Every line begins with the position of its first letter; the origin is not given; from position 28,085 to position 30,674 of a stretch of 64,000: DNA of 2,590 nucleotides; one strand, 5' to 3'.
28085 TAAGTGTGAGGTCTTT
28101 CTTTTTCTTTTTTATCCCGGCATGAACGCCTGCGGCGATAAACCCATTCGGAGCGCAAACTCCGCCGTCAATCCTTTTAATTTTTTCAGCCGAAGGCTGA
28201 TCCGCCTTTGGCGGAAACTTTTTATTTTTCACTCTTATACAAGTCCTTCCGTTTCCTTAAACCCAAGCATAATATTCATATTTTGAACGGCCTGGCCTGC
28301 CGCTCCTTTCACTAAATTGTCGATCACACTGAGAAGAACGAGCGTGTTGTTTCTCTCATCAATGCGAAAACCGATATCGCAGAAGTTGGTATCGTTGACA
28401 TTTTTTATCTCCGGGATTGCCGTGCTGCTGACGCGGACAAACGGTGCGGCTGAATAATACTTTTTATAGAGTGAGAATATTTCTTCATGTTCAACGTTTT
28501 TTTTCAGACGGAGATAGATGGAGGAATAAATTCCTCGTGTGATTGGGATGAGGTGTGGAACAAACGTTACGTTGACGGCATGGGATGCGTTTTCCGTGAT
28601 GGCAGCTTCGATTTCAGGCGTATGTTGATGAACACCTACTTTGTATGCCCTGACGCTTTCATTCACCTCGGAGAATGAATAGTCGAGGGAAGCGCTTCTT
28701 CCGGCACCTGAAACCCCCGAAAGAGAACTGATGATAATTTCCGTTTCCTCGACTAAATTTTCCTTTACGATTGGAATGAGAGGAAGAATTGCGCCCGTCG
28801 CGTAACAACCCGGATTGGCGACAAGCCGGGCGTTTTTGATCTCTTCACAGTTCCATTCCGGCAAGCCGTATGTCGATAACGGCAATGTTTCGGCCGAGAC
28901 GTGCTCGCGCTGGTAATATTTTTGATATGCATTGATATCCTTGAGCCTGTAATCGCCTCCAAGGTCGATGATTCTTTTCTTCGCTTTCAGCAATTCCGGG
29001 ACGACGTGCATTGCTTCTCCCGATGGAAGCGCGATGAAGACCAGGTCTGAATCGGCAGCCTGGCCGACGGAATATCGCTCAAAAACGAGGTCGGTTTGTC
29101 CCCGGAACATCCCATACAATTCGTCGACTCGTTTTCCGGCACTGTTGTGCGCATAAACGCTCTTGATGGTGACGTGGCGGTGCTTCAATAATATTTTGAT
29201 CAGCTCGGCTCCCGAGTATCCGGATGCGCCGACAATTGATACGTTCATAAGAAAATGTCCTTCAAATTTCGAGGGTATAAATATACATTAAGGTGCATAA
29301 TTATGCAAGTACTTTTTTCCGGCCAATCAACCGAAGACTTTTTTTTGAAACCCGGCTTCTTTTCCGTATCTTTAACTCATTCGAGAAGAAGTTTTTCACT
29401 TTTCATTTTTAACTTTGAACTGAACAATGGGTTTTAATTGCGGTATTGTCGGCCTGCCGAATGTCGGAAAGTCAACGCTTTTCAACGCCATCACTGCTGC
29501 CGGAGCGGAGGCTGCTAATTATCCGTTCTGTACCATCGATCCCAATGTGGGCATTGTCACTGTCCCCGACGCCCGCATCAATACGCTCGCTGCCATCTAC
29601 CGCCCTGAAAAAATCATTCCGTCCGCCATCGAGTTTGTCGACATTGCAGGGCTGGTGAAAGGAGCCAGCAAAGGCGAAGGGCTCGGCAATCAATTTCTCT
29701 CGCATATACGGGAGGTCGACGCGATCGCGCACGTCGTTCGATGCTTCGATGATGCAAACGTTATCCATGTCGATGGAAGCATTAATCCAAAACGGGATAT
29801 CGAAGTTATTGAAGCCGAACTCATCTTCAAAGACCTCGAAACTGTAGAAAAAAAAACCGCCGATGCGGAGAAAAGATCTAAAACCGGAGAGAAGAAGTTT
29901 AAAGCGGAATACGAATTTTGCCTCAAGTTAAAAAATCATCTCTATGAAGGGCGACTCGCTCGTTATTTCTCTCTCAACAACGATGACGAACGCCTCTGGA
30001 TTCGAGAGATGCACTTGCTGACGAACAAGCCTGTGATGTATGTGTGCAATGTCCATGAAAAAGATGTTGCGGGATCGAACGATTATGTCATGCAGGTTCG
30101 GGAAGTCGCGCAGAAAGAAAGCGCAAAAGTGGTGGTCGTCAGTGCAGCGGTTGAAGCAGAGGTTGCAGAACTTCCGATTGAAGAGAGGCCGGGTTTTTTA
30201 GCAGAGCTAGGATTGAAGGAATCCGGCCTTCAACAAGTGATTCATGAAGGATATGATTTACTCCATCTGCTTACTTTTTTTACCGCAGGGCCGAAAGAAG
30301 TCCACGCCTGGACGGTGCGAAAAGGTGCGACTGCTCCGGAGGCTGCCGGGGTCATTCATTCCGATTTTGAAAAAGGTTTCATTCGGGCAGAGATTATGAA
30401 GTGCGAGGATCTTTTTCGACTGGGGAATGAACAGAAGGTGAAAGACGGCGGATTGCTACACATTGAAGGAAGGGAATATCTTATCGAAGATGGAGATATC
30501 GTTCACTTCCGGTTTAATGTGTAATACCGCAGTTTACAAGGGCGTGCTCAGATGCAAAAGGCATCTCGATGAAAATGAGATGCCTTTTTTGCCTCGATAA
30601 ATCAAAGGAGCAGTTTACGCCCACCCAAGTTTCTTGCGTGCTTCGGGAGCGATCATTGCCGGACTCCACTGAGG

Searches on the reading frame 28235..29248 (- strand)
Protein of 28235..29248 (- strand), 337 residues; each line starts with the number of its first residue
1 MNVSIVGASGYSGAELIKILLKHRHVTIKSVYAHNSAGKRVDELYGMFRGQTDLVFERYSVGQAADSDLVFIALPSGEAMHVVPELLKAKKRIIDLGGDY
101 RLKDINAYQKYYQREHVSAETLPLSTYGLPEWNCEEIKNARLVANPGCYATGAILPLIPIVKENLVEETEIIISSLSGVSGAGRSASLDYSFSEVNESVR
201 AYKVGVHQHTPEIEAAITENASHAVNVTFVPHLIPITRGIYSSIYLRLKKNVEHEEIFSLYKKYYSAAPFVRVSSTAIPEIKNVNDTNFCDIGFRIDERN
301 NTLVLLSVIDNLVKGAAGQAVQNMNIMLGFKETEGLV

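Call 54: search_protein_families(library=pfam, proteins=[window:28235-29248:-], max_evalue=0.00001)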
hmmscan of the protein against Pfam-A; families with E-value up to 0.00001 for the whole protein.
window:28235-29248:- (337 aa): 3 families
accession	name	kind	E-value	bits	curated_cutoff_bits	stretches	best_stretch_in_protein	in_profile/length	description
PF22698.1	Semialdhyde_dhC_1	-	2.9e-60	203.3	27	1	148-311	1-165/165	Semialdehyde dehydrogenase, dimerisation domain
PF01118.30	Semialdhyde_dh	-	2.8e-30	105.6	26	1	2-140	1-121/121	Semialdehyde dehydrogenase, NAD binding domain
PF02774.23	Semialdhyde_dhC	-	2.6e-28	99.9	26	1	157-314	1-184/184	Semialdehyde dehydrogenase, dimerisation domain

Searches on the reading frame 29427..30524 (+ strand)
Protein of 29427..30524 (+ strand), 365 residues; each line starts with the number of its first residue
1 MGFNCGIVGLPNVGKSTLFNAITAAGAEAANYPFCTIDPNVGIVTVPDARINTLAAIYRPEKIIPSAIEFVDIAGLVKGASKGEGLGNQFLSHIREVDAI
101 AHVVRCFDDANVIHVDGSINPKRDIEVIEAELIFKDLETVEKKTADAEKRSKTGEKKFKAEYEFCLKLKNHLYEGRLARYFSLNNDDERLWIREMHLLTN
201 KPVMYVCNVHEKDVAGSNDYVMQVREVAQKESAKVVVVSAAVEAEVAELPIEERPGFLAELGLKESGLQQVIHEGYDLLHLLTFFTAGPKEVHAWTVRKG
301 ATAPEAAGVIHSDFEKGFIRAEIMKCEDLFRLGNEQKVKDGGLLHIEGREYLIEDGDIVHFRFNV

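Call 54: search_protein_families(library=pfam, proteins=[window:29427-30524:+], max_evalue=0.00001)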
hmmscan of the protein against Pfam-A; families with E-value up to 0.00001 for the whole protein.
window:29427-30524:+ (365 aa): 3 families
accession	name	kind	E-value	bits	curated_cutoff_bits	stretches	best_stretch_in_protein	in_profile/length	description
PF06071.19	YchF-GTPase_C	-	2.4e-38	130.6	27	1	281-364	1-84/84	Protein of unknown function (DUF933)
PF01926.29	MMR_HSR1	-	3.4e-23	82.4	21.9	1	5-109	2-86/113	50S ribosome-binding GTPase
PF02421.24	FeoB_N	-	3e-09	37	27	1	5-50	3-48/156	Ferrous iron transport protein B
